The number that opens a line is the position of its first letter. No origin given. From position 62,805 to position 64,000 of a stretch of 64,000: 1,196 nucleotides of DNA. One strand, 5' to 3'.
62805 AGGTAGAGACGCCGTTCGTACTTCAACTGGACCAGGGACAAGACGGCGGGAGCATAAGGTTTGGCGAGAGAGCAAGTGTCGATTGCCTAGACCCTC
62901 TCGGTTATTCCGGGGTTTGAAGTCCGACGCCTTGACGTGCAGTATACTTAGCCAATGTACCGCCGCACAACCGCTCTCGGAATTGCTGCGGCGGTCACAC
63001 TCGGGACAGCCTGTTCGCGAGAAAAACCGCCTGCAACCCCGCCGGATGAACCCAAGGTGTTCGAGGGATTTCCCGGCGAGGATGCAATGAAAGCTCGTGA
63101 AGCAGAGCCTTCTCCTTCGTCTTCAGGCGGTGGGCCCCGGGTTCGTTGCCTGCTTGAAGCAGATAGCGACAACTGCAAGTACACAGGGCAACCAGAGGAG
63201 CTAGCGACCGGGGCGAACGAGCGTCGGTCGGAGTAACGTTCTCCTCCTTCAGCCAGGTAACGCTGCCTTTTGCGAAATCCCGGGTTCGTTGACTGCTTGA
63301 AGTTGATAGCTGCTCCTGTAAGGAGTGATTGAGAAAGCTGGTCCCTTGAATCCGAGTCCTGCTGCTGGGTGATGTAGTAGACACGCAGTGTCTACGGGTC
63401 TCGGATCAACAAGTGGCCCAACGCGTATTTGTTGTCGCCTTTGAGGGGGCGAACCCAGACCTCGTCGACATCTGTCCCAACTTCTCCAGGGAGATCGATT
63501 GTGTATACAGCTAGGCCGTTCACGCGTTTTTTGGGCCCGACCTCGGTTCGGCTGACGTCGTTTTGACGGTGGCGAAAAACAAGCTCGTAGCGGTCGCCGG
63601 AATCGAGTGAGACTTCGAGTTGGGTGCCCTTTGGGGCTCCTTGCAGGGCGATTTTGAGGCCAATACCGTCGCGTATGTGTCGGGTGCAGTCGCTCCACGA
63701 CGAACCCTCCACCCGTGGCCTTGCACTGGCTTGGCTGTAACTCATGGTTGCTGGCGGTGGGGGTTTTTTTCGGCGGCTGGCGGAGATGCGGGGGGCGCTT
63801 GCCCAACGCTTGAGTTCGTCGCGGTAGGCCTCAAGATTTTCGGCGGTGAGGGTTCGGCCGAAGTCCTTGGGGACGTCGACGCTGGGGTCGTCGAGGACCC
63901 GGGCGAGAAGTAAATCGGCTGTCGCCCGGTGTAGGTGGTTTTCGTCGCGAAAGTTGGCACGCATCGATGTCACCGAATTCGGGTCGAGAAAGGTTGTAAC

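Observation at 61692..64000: vgrG-downstream cargo region: orphan 313-aa protein, 117-bp repeat pair, small lipoprotein and an opposite-strand gene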

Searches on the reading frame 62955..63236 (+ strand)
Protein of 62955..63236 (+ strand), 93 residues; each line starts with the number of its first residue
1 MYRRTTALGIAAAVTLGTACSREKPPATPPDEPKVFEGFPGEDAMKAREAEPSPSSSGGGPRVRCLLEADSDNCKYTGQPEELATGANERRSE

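Call 10: search_protein_families(library=pfam, proteins=[window:62955-63236:+], max_evalue=1)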
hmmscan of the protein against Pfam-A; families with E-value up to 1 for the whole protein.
window:62955-63236:+ (93 aa): 0 families

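Call 14: search_protein_families(library=ncbifam, proteins=[window:62955-63236:+], max_evalue=1)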
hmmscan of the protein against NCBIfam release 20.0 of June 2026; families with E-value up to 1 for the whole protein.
window:62955-63236:+ (93 aa): 0 families

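Call 25: list_cluster_members(proteins=[P0001, P0002, window:62955-63233:+, window:63395-63973:-, window:59337-61637:+, window:63395-63745:-])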
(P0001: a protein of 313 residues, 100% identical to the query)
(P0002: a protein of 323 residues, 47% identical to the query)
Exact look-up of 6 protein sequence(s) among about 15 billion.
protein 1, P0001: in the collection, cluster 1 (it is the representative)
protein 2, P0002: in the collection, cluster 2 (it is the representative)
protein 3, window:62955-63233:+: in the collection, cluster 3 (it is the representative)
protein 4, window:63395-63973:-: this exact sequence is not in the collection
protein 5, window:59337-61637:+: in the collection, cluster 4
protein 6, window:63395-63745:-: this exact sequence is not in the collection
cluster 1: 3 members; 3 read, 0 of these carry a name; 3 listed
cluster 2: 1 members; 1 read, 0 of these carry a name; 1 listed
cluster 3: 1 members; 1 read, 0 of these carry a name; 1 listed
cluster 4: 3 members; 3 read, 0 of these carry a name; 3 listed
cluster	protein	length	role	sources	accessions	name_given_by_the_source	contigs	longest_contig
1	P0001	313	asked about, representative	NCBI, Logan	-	-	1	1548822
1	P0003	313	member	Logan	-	-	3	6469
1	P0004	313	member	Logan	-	-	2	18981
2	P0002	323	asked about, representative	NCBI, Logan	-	-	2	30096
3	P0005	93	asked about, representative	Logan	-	-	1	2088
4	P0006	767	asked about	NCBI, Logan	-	-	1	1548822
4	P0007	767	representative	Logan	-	-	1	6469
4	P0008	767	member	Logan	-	-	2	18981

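Call 32: search_protein_families(library=pfam, proteins=[L005:556-2088:-], max_evalue=1)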
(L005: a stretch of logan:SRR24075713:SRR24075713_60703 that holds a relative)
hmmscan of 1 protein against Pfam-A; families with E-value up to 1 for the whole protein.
L005:556-2088:- (510 aa): 0 families

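Call 111: search_protein_families(library=ncbifam, proteins=[L005:559-2088:-], max_evalue=0.1)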
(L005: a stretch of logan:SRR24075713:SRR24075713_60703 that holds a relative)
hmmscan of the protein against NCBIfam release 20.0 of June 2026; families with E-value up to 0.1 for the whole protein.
L005:559-2088:- (510 aa): 0 families

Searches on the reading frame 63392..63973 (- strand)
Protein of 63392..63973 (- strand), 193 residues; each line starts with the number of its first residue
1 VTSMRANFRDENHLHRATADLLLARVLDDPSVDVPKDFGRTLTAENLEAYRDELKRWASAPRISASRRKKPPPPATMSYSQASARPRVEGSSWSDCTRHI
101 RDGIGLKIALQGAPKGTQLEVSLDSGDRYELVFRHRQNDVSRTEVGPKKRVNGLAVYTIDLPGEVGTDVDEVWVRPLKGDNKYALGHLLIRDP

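Call 10: search_protein_families(library=pfam, proteins=[window:63392-63973:-], max_evalue=1)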
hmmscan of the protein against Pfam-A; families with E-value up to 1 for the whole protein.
window:63392-63973:- (193 aa): 1 family
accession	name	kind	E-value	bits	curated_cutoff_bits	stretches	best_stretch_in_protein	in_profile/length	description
PF03404.22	Mo-co_dimer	-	0.11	12.9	22.7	1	117-176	46-106/138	Mo-co oxidoreductase dimerisation domain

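Call 14: search_protein_families(library=ncbifam, proteins=[window:63392-63973:-], max_evalue=1)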
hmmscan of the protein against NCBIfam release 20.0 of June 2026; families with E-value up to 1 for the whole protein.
window:63392-63973:- (193 aa): 0 families

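Call 32: search_protein_families(library=pfam, proteins=[L005:556-2088:-], max_evalue=1)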
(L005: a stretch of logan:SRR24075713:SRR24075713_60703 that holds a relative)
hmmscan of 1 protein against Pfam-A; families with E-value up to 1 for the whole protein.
L005:556-2088:- (510 aa): 0 families

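Call 111: search_protein_families(library=ncbifam, proteins=[L005:559-2088:-], max_evalue=0.1)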
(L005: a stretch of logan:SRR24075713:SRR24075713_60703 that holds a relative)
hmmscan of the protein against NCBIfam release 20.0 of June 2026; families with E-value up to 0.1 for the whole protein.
L005:559-2088:- (510 aa): 0 families
